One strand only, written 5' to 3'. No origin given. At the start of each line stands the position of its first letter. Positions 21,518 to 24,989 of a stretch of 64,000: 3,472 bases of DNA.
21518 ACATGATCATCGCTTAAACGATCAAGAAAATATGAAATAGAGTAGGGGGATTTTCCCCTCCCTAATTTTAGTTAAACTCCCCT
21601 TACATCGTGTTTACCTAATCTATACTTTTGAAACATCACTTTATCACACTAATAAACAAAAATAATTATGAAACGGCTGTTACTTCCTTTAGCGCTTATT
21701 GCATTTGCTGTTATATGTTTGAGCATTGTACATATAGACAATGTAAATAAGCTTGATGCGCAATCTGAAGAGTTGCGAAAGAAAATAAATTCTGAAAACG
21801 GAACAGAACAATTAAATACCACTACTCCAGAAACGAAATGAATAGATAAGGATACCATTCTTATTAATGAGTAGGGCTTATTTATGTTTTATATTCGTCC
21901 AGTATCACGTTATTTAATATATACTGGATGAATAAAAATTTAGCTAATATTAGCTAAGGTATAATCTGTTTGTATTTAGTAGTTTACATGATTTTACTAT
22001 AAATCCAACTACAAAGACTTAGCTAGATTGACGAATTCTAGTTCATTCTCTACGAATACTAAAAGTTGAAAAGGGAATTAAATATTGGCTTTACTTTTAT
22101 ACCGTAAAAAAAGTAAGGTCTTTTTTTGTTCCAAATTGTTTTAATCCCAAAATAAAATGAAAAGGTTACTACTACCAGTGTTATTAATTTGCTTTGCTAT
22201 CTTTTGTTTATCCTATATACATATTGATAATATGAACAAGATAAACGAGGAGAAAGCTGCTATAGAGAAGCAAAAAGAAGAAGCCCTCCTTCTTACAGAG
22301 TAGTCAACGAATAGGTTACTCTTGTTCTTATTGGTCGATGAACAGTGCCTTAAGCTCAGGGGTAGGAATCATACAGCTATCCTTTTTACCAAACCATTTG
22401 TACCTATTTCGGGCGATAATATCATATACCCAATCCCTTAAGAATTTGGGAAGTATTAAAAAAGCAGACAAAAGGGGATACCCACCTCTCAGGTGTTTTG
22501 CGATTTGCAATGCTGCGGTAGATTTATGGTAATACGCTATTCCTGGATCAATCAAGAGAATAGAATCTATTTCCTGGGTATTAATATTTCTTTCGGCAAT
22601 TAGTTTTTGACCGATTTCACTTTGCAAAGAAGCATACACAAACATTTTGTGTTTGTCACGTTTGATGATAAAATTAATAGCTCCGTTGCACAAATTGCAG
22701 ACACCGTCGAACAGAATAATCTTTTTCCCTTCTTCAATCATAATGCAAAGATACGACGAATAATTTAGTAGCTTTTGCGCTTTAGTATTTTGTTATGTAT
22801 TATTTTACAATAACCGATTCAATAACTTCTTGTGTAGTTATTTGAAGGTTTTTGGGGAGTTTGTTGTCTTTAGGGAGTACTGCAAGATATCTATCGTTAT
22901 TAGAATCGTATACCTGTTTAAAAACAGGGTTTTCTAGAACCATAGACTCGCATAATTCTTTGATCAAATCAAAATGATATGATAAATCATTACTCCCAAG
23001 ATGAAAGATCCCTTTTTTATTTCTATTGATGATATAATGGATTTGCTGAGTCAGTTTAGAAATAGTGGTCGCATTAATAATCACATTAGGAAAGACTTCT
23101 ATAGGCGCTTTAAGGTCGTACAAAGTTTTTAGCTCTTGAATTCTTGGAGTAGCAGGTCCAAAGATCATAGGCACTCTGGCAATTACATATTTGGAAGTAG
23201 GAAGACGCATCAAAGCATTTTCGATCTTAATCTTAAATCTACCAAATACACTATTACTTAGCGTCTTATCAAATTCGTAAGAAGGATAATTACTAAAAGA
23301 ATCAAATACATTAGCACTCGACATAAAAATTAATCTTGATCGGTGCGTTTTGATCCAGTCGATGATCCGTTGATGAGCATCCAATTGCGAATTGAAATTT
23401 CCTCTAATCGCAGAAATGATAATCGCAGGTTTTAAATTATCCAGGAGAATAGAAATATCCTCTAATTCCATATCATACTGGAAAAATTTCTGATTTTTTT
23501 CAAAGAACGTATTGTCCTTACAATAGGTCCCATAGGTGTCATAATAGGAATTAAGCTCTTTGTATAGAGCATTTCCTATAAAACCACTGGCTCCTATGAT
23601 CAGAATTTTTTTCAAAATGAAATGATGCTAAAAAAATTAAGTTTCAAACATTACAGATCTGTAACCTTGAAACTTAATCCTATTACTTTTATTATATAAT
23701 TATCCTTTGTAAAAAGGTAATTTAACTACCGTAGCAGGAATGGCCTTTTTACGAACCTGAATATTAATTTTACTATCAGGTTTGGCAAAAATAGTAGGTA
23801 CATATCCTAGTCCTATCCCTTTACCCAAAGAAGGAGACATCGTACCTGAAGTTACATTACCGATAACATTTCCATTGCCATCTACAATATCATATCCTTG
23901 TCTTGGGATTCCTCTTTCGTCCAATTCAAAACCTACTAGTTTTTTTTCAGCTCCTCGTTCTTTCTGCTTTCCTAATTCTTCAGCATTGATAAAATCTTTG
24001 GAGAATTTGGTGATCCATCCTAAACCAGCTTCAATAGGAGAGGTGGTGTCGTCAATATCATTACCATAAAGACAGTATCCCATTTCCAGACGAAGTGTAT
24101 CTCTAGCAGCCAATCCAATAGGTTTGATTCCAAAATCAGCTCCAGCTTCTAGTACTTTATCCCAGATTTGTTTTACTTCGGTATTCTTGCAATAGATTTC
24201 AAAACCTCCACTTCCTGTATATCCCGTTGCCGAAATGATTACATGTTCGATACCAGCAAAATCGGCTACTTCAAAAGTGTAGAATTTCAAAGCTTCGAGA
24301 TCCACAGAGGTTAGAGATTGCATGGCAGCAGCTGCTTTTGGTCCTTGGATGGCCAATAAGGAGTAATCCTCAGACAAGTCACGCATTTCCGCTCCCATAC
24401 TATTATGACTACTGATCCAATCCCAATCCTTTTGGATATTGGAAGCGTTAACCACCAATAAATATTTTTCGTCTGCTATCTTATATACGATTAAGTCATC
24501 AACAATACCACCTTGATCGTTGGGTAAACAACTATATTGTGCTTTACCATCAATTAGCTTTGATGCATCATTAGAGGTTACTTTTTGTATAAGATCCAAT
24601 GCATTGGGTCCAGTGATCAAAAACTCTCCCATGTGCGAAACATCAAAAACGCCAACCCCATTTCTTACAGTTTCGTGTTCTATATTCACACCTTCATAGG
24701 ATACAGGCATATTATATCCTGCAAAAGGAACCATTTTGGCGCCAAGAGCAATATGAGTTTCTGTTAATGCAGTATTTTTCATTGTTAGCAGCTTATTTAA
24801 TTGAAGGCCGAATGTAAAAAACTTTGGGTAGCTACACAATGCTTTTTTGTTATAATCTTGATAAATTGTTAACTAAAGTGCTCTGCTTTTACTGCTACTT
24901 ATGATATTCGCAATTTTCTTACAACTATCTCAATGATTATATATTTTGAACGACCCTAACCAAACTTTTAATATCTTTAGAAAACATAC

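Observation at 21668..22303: Unannotated tandem pair of paralogous small membrane proteins under purifying selection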

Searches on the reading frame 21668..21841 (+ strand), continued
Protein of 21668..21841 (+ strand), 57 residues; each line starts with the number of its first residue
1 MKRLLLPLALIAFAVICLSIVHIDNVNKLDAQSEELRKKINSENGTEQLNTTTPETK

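Call 71: list_cluster_members(proteins=[window:21668-21838:+, window:22157-22300:+])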
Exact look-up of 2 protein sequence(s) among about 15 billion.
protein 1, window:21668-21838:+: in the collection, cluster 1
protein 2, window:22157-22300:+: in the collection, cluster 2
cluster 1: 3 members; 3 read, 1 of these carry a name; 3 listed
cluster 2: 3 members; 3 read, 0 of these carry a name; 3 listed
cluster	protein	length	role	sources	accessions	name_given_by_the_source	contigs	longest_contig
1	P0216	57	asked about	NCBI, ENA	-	-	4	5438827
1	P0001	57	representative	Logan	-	-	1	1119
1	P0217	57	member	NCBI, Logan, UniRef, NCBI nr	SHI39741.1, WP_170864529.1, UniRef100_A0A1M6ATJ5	hypothetical protein [Aquimarina spongiae] | Uncharacterized protein n=1 Tax=Aquimarina spongiae TaxID=570521 RepID=A0A1M6ATJ5_9FLAO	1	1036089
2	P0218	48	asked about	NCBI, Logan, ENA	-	-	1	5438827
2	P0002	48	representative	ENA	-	-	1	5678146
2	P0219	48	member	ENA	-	-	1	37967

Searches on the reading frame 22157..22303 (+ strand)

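Call 17: search_protein_families(library=pfam, proteins=[window:22157-22303:+], max_evalue=0.01)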
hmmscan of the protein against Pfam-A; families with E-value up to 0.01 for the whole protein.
window:22157-22303:+ (48 aa): 0 families

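Call 62: search_protein_families(library=padloc, proteins=[window:22157-22300:+], max_evalue=1)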
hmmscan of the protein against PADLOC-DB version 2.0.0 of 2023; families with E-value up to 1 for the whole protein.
window:22157-22300:+ (48 aa): 0 families

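Call 63: search_protein_families(library=phrogs, proteins=[window:22157-22300:+], max_evalue=1)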
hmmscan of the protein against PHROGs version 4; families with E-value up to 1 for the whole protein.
window:22157-22300:+ (48 aa): 1 family
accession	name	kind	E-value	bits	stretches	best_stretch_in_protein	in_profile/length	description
phrog_20590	-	other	0.17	12.4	1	4-42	6-44/242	peptidase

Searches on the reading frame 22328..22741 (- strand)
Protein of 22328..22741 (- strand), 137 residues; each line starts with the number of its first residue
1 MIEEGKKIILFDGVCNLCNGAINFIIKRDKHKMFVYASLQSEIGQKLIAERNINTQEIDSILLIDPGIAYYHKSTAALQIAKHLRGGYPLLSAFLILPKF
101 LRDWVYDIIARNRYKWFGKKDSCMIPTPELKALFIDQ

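Call 17: search_protein_families(library=pfam, proteins=[window:22328-22741:-], max_evalue=0.01)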
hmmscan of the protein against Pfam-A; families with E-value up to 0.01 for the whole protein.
window:22328-22741:- (137 aa): 1 family
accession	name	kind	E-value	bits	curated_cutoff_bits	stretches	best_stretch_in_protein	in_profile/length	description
PF04134.17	DCC1-like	-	2.7e-32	112.8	27.8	1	9-119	1-113/113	DCC1-like thiol-disulfide oxidoreductase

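Call 44: find_homologous_proteins(query=window:22328-22738:-, max_evalue=1e-20)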
Query window:22328-22738:- (136 aa): 7996 proteins with E <= 1e-20 among 8000 candidates; the best 120 are listed.
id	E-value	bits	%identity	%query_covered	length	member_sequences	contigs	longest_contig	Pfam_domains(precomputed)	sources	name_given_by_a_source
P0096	5.7e-86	304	100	100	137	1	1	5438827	PF04134.18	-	-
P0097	7.9e-85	300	99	100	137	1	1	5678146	PF04134.18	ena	-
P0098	1.1e-83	296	97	100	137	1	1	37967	PF04134.18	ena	-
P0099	2.0e-83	295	96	100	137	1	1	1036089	PF04134.18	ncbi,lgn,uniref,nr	ncbi:thiol-disulfide oxidoreductase DCC family protein [Aquimarina spongiae]|uniref:Predicted thiol-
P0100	8.3e-72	258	83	100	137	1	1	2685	PF04134.18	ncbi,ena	-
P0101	1.2e-71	257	84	100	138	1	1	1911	PF04134.18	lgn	-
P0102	4.1e-70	252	82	100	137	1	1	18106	PF04134.18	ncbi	-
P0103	2.9e-69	250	81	100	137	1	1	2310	PF04134.18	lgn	-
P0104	3.2e-69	249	80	100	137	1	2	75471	PF04134.18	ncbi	-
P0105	4.8e-69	249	82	100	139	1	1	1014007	PF04134.18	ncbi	-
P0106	5.0e-69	249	82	100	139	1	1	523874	PF04134.18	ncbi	-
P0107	7.5e-69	248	80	100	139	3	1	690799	PF04134.18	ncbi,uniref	ncbi:thiol-disulfide oxidoreductase DCC family protein [Aquimarina sp. 2304DJ70-9]|uniref:thiol-disu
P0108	1.5e-68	247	82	100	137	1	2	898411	PF04134.18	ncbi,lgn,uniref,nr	ncbi:thiol-disulfide oxidoreductase DCC family protein [Aquimarina celericrescens]|uniref:Thiol-disu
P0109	1.8e-68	247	82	100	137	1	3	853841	PF04134.18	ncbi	-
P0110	1.8e-68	247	82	100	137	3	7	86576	PF04134.18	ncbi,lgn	-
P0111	2.2e-68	247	82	100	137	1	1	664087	PF04134.18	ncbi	-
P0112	3.1e-68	246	82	100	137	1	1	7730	PF04134.18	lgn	-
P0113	5.8e-68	245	79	100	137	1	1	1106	PF04134.18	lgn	-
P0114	7.6e-68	245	81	100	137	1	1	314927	PF04134.18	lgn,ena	-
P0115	7.8e-68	245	81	100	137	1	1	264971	PF04134.18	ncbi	-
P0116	9.6e-68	245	81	100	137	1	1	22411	PF04134.18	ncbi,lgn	-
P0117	1.4e-67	244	81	100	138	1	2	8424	PF04134.18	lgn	-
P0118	1.6e-67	244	81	100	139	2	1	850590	PF04134.18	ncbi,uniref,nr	ncbi:thiol-disulfide oxidoreductase DCC family protein [Aquimarina sp. AU474]|uniref:thiol-disulfide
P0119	2.2e-67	243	79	100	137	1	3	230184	PF04134.18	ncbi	-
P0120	2.3e-67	243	81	100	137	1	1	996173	PF04134.18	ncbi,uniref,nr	ncbi:thiol-disulfide oxidoreductase [Aquimarina aggregata]|uniref:Thiol-disulfide oxidoreductase n=1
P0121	2.8e-67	243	78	100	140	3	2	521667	PF04134.18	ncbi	-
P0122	2.9e-67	243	81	100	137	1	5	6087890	PF04134.18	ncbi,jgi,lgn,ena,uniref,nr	ncbi:DUF393 domain-containing protein [Aquimarina sp. AD10]|uniref:thiol-disulfide oxidoreductase DC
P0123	3.0e-67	243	81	100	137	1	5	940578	PF04134.18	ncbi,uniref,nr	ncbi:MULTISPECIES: thiol-disulfide oxidoreductase DCC family protein [Aquimarina]|uniref:thiol-disul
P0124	3.1e-67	243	80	98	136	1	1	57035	PF04134.18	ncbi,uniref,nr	ncbi:thiol-disulfide oxidoreductase DCC family protein [Aquimarina litoralis]|uniref:thiol-disulfide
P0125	3.3e-67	243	80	99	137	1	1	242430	PF04134.18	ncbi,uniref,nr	ncbi:thiol-disulfide oxidoreductase DCC family protein [uncultured Aquimarina sp.]|uniref:thiol-disu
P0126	4.1e-67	243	80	100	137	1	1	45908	PF04134.18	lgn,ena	-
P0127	4.5e-67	242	80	99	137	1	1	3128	PF04134.18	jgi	-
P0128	4.6e-67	242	80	99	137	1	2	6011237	PF04134.18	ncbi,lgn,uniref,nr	ncbi:thiol-disulfide oxidoreductase DCC family protein [Aquimarina sp. BL5]|uniref:thiol-disulfide o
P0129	5.6e-67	242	81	100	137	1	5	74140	PF04134.18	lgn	-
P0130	6.5e-67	242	79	100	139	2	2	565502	PF04134.18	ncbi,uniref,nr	ncbi:thiol-disulfide oxidoreductase DCC family protein [Aquimarina mytili]|uniref:DUF393 domain-cont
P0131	8.0e-67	242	79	100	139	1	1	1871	PF04134.18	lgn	-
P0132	1.2e-66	241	80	100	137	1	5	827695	PF04134.18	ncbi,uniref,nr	ncbi:thiol-disulfide oxidoreductase DCC family protein [Aquimarina algiphila]|uniref:DUF393 domain-c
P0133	1.3e-66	241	81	99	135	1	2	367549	PF04134.18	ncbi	-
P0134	1.4e-66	241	77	100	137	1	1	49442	PF04134.18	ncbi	-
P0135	4.1e-66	239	78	100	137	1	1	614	PF04134.18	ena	-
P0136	4.5e-66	239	79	99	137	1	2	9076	PF04134.18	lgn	-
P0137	5.6e-66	239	79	100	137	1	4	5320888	PF04134.18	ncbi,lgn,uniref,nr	ncbi:thiol-disulfide oxidoreductase DCC family protein [Aquimarina muelleri]|uniref:Thiol-disulfide 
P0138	7.4e-66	239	79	100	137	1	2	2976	PF04134.18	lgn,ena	-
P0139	9.1e-66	238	77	98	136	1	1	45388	PF04134.18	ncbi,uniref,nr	ncbi:thiol-disulfide oxidoreductase DCC family protein [uncultured Aquimarina sp.]|uniref:thiol-disu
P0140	1.0e-65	238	77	100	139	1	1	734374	PF04134.18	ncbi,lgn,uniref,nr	ncbi:thiol-disulfide oxidoreductase DCC family protein [Aquimarina sp. MMG016]|uniref:thiol-disulfid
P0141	1.2e-65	238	76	100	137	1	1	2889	PF04134.18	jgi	-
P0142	1.3e-65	238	77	98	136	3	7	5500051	PF04134.18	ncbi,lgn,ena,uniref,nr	ncbi:DUF393 domain-containing protein [Aquimarina sp. MMG015]|uniref:thiol-disulfide oxidoreductase 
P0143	1.3e-65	238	79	99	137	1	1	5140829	PF04134.18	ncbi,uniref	ncbi:thiol-disulfide oxidoreductase DCC family protein [Aquimarina sp. SS2-1]|uniref:thiol-disulfide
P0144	1.6e-65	237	78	100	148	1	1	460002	PF04134.18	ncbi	-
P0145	1.8e-65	237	78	100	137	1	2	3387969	PF04134.18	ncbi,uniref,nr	ncbi:thiol-disulfide oxidoreductase DCC family protein [Aquimarina aquimarini]|uniref:thiol-disulfid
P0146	1.9e-65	237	78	100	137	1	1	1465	PF04134.18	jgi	-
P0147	2.3e-65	237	78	99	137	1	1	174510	PF04134.18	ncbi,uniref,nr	ncbi:thiol-disulfide oxidoreductase DCC family protein [uncultured Aquimarina sp.]|uniref:thiol-disu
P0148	2.4e-65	237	77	98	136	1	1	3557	PF04134.18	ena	-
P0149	2.4e-65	237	76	100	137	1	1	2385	PF04134.18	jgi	-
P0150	2.4e-65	237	77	100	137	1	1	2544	PF04134.18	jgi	-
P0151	3.3e-65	236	77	98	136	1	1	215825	PF04134.18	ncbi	-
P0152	3.5e-65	236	78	99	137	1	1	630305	PF04134.18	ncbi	ncbi:thiol-disulfide oxidoreductase DCC family protein [Aquimarina sp. M1]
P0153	3.9e-65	236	79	99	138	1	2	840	PF04134.18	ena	-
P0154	4.4e-65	236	78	99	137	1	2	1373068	PF04134.18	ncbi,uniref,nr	ncbi:thiol-disulfide oxidoreductase DCC family protein [uncultured Aquimarina sp.]|uniref:thiol-disu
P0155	6.4e-65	236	79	100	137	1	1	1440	PF04134.18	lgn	-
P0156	8.8e-65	235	78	99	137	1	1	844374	PF04134.18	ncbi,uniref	ncbi:thiol-disulfide oxidoreductase DCC family protein [Aquimarina rubra]|uniref:Thiol-disulfide oxi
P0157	9.5e-65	235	77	99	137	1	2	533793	PF04134.18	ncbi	-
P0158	1.6e-64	234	78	99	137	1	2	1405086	PF04134.18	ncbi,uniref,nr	ncbi:thiol-disulfide oxidoreductase DCC family protein [uncultured Aquimarina sp.]|uniref:thiol-disu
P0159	1.8e-64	234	77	100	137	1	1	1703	PF04134.18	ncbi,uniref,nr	ncbi:thiol-disulfide oxidoreductase DCC family protein [Aquimarina sp. I32.4]|uniref:thiol-disulfide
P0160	2.2e-64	234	76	100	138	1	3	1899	PF04134.18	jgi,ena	-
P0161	2.8e-64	233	76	99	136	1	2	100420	PF04134.18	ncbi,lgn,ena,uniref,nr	ncbi:thiol-disulfide oxidoreductase DCC family protein [Aquimarina sp. RZ0]|uniref:thiol-disulfide o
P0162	3.3e-64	233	75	100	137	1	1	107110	PF04134.18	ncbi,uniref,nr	ncbi:DUF393 domain-containing protein [Aquimarina sp. U1-2]|uniref:thiol-disulfide oxidoreductase DC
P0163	5.5e-64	232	76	100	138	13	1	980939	PF04134.18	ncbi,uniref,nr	ncbi:thiol-disulfide oxidoreductase [Aquimarina atlantica]|uniref:Thiol-disulfide oxidoreductase n=2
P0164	5.8e-64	232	79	99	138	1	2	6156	PF04134.18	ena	-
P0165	1.1e-63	232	75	99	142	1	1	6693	PF04134.18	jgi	-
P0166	1.2e-63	231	77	100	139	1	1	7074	PF04134.18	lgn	-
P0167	1.5e-63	231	74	100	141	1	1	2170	PF04134.18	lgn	-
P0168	1.6e-63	231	79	99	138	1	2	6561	PF04134.18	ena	-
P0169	1.8e-63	231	74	100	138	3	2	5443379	PF04134.18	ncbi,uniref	ncbi:thiol-disulfide oxidoreductase DCC family protein [Aquimarina hainanensis]|uniref:Thiol-disulfi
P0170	2.7e-63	230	75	100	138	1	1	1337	PF04134.18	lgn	-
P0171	4.8e-63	229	74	98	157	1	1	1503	PF04134.18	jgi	-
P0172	8.5e-63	229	76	98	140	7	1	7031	PF04134.18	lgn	-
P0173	8.6e-63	229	75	99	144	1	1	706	PF04134.18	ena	-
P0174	1.1e-62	228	76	99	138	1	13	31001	PF04134.18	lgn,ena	-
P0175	1.2e-62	228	76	100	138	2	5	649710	PF04134.18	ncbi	-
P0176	1.3e-62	228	75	100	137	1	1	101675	PF04134.18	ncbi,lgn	-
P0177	1.3e-62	228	75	99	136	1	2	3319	PF04134.18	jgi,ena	-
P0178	1.4e-62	228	75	99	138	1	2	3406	PF04134.18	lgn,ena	-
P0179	1.6e-62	228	75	99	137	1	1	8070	PF04134.18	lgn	-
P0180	2.1e-62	227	72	99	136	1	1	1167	PF04134.18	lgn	-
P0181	3.9e-62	226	76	99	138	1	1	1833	PF04134.18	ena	-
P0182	4.6e-62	226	76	100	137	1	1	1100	PF04134.18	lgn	-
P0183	8.4e-62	225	76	96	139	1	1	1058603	PF04134.18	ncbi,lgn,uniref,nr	ncbi:thiol-disulfide oxidoreductase DCC family protein [Aquimarina brevivitae]|uniref:Putative DCC f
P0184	8.6e-62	225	76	99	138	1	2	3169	PF04134.18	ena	-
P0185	1.3e-61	225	74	100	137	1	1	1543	PF04134.18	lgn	-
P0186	1.3e-61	225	76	99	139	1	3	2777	PF04134.18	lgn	-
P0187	1.8e-61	224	71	100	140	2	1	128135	PF04134.18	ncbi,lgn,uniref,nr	ncbi:thiol-disulfide oxidoreductase DCC family protein [Aquimarina intermedia]|uniref:Putative DCC f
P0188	2.3e-61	224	75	99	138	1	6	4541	PF04134.18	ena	-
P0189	2.4e-61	224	77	96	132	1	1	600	PF04134.18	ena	-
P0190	2.4e-61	224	72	99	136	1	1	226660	PF04134.18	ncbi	-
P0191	4.1e-61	223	75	98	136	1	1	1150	PF04134.18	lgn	-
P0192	4.4e-61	223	72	99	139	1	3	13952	PF04134.18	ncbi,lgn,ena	-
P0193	5.2e-61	223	70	99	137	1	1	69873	PF04134.18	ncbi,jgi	-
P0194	7.0e-61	222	70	100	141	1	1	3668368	PF04134.18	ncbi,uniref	ncbi:thiol-disulfide oxidoreductase DCC family protein [Aquimarina sp. W85]|uniref:thiol-disulfide o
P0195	8.0e-61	222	74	100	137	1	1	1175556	PF04134.18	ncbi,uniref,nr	ncbi:thiol-disulfide oxidoreductase DCC family protein [Aquimarina sp. 2201CG5-10]|uniref:thiol-disu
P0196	1.1e-60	222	74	100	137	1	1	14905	PF04134.18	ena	-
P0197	2.0e-60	221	74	100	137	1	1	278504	PF04134.18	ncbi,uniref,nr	ncbi:thiol-disulfide oxidoreductase DCC family protein [Aquimarina pacifica]|uniref:thiol-disulfide 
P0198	5.2e-60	220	70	100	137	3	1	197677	PF04134.18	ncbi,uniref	ncbi:DCC1-like thiol-disulfide oxidoreductase family protein [Aquimarina sp. 2201CG1-2-11]|uniref:th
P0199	1.0e-59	219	71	100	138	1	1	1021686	PF04134.18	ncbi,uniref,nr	ncbi:thiol-disulfide oxidoreductase DCC family protein [Aquimarina sediminis]|uniref:thiol-disulfide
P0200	1.5e-59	218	72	99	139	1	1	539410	PF04134.18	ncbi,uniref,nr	ncbi:thiol-disulfide oxidoreductase DCC family protein [Aquimarina sp. 2201CG14-23]|uniref:thiol-dis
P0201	1.7e-59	218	71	100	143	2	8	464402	PF04134.18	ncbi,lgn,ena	-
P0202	7.7e-59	216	71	99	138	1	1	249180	PF04134.18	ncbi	-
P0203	1.8e-58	215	73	99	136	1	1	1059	PF04134.18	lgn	-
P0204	1.9e-58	215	70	99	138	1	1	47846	PF04134.18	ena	-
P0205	1.9e-58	215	72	99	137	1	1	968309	PF04134.18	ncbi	-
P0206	3.1e-58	214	70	99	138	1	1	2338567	PF04134.18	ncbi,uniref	ncbi:thiol-disulfide oxidoreductase DCC family protein [Salegentibacter chungangensis]|uniref:Thiol-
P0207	3.5e-58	214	69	99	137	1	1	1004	PF04134.18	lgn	-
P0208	3.6e-58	214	70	99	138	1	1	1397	PF04134.18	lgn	-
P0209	5.4e-58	213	67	99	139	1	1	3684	PF04134.18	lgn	-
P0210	5.7e-58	213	69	99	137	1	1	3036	PF04134.18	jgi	jgi:predicted DCC family thiol-disulfide oxidoreductase YuxK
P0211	5.9e-58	213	71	99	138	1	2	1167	PF04134.18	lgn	-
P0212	6.9e-58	213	69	99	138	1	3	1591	PF04134.18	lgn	-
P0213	7.6e-58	213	71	96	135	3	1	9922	PF04134.18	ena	-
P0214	9.0e-58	212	72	99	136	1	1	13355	PF04134.18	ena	-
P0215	9.7e-58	212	69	99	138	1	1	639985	PF04134.18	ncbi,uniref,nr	ncbi:thiol-disulfide oxidoreductase DCC family protein [Gramella lutea]|uniref:Thiol-disulfide oxido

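Call 45: find_encoding_contigs(protein=P0206, flank=3000, max_places=1)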
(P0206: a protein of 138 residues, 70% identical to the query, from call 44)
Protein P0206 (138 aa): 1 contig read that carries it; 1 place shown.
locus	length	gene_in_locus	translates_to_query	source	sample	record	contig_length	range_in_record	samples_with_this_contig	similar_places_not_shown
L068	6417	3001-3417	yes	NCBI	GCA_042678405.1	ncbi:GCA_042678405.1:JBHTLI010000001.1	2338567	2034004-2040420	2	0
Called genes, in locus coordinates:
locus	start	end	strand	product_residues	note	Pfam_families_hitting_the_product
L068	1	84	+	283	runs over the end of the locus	PF09084:NMT1 (weak), PF22384:PBP2_Ca3427_like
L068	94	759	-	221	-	PF03167:UDG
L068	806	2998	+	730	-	PF00488:MutS_V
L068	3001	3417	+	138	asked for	PF04134:DCC1-like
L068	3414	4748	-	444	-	PF00375:SDF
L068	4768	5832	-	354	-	PF01264:Chorismate_synt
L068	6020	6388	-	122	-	PF00072:Response_reg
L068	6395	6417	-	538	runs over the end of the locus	PF08448:PAS_4, PF08448:PAS_4 (weak), PF13426:PAS_9, PF00989:PAS (weak), PF08447:PAS_3, PF00512:HisKA, PF02518:HATPase_c, PF13589:HATPase_c_3, +1 more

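Call 46: find_encoding_contigs(protein=P0215, flank=3000, max_places=1)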
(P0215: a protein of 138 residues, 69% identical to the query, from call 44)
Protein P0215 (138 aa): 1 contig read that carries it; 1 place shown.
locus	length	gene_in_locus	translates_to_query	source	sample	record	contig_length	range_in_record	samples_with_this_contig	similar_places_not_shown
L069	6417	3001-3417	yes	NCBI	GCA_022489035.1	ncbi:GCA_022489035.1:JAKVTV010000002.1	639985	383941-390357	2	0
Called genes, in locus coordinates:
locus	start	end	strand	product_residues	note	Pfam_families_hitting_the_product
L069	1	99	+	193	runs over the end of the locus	-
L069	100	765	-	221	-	PF03167:UDG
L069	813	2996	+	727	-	PF00488:MutS_V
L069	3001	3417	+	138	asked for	PF04134:DCC1-like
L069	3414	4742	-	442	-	PF00375:SDF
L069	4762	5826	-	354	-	PF01264:Chorismate_synt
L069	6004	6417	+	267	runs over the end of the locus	PF00149:Metallophos, PF12850:Metallophos_2 (weak)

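Call 62: search_protein_families(library=padloc, proteins=[window:22328-22738:-], max_evalue=1)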
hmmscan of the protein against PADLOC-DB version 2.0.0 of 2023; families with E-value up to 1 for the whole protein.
window:22328-22738:- (136 aa): 0 families

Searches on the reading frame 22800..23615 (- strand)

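Call 17: search_protein_families(library=pfam, proteins=[window:22800-23615:-], max_evalue=0.01)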
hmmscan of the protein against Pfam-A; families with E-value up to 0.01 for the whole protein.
window:22800-23615:- (271 aa): 2 families
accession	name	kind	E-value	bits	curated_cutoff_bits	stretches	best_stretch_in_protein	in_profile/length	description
PF04321.23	RmlD_sub_bind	-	4.9e-12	45.9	27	1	78-229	79-235/287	RmlD substrate binding domain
PF01370.27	Epimerase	-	2.4e-08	34.1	20.9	1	4-155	1-176/240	NAD dependent epimerase/dehydratase family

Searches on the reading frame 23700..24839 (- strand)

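Call 17: search_protein_families(library=pfam, proteins=[window:23700-24839:-], max_evalue=0.01)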
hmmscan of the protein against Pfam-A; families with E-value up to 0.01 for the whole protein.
window:23700-24839:- (379 aa): 2 families
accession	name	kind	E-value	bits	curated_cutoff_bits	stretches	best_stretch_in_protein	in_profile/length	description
PF01571.26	GCV_T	-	1.7e-93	313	25.6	1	26-275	2-254/255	Aminomethyltransferase folate-binding domain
PF08669.17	GCV_T_C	-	5.3e-26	90.8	25.9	1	299-378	1-80/80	Glycine cleavage T-protein C-terminal barrel domain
